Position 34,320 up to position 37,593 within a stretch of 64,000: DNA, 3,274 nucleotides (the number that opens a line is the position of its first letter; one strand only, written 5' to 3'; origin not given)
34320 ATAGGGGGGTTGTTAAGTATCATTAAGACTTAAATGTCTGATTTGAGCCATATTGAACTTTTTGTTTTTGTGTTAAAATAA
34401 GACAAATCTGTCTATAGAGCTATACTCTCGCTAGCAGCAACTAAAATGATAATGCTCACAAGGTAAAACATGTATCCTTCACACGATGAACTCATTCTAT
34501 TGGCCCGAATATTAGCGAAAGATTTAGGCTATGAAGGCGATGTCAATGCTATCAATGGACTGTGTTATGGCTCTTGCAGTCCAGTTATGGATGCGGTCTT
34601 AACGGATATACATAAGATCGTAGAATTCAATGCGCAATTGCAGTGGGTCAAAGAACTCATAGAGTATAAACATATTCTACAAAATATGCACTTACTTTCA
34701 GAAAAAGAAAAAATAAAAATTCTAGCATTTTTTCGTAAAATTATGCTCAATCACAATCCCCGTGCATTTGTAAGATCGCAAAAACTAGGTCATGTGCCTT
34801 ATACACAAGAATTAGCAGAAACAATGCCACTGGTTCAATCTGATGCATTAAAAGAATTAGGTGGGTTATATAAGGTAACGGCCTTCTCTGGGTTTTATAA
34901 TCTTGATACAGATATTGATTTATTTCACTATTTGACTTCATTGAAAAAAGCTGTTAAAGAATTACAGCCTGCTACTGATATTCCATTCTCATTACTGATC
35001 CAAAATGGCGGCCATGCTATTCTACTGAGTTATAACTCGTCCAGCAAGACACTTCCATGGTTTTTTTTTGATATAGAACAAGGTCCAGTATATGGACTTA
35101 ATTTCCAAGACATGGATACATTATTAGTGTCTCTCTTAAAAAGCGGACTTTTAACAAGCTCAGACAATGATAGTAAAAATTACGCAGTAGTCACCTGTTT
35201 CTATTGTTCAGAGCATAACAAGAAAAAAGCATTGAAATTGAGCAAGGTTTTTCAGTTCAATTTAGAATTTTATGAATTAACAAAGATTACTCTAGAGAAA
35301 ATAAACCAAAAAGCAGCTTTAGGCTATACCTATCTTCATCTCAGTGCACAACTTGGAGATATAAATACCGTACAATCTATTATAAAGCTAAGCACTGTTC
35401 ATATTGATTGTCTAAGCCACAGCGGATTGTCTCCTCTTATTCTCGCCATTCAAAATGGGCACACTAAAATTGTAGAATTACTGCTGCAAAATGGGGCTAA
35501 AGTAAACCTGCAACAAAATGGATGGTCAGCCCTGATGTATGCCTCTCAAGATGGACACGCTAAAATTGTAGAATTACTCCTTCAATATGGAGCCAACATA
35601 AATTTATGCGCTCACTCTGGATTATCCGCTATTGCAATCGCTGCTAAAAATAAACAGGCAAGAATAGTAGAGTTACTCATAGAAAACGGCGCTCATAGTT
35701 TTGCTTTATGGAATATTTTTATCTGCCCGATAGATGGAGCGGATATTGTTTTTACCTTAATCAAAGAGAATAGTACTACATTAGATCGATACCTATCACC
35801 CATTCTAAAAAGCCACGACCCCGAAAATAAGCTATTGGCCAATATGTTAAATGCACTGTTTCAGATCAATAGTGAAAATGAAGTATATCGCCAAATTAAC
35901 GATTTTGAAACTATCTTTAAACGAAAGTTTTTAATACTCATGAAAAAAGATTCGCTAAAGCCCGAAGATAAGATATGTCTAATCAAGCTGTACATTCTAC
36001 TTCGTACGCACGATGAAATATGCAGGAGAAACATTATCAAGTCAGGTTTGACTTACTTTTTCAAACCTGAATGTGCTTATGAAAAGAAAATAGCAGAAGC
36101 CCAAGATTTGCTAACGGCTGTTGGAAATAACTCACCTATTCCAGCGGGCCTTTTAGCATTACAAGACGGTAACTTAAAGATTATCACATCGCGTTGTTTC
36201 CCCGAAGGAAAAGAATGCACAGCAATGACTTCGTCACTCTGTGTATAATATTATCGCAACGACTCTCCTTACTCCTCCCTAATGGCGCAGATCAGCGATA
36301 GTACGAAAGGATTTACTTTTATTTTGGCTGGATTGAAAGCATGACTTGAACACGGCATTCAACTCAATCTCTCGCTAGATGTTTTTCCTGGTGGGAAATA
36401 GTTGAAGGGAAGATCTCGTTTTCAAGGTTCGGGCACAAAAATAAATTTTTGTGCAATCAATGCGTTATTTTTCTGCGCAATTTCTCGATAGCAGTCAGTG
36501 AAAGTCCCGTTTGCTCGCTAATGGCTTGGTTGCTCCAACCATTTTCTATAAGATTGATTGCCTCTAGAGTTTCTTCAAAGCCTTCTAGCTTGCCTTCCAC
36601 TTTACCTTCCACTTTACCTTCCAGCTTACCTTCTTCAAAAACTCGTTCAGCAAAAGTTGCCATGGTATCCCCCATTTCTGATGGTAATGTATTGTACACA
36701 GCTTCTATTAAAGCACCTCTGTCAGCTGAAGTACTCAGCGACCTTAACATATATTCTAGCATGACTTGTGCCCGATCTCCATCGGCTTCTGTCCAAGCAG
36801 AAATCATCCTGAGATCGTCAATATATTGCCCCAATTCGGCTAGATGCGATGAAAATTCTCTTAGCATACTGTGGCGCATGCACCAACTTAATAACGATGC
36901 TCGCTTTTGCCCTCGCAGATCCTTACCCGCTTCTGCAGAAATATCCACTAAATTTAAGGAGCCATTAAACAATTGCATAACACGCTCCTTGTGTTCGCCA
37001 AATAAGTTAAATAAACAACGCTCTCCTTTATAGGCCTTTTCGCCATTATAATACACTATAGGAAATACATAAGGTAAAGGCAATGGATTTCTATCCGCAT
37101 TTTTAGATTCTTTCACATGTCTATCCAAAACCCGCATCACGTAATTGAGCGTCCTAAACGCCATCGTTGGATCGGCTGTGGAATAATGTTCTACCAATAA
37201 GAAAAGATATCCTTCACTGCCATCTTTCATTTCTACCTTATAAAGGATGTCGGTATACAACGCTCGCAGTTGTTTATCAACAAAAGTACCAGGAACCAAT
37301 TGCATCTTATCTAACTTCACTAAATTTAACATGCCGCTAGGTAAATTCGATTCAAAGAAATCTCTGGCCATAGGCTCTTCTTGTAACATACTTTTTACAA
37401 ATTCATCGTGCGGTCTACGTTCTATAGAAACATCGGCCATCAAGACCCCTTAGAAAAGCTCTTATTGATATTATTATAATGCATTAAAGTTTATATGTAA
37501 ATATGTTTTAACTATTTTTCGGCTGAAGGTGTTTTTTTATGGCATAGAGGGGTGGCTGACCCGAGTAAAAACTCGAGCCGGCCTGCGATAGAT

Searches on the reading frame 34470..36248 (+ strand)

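Call 8: search_protein_families(library=pfam, proteins=[window:34470-36248:+], max_evalue=0.01)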
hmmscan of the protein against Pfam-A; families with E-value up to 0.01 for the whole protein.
window:34470-36248:+ (592 aa): 7 families
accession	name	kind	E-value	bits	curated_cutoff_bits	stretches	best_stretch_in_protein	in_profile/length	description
PF12796.13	Ank_2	-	3.7e-24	85.5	27.3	2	348-409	26-85/90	Ankyrin repeats (3 copies)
PF00023.36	Ank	-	3.3e-23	80.9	21.1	2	350-380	1-31/33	Ankyrin repeat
PF13606.12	Ank_3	-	4.9e-17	60.5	22.3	2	350-378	1-29/30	Ankyrin repeat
PF13637.12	Ank_4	-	1.2e-16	60.9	22.7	3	326-371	4-50/50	Ankyrin repeats (many copies)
PF13857.12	Ank_5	-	3.8e-12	46.7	27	1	338-391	1-56/56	Ankyrin repeats (many copies)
PF23745.1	ANK_LRRK2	-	4.8e-06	26.9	27.5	1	355-411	35-91/130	LRRK2 ANK repeat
PF24521.3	Ank_KRIT1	-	4.9e-06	26.8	80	1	288-397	21-131/149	KRIT1 ankyrin-repeats domain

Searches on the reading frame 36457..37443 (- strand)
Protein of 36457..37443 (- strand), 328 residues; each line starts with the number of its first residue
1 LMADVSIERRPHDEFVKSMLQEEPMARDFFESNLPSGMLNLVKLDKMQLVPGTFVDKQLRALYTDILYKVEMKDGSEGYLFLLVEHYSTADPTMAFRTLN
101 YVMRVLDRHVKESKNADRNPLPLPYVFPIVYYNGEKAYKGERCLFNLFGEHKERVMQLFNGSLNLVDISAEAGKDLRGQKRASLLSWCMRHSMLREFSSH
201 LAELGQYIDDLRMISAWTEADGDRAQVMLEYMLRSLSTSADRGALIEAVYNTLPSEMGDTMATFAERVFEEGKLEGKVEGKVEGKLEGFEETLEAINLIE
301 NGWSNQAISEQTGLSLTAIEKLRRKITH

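Call 8: search_protein_families(library=pfam, proteins=[window:36457-37443:-], max_evalue=0.01)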
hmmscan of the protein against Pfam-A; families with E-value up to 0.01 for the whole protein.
window:36457-37443:- (328 aa): 1 family
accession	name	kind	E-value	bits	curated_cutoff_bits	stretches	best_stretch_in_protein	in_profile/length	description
PF04754.18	Transposase_31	-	7.2e-47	160.1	21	1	11-210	2-194/203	Putative transposase, YhgA-like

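Call 104: search_protein_families(library=padloc, proteins=[window:36457-37440:-], max_evalue=0.01)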
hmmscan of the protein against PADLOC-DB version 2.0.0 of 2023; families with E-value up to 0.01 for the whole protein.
window:36457-37440:- (327 aa): 0 families
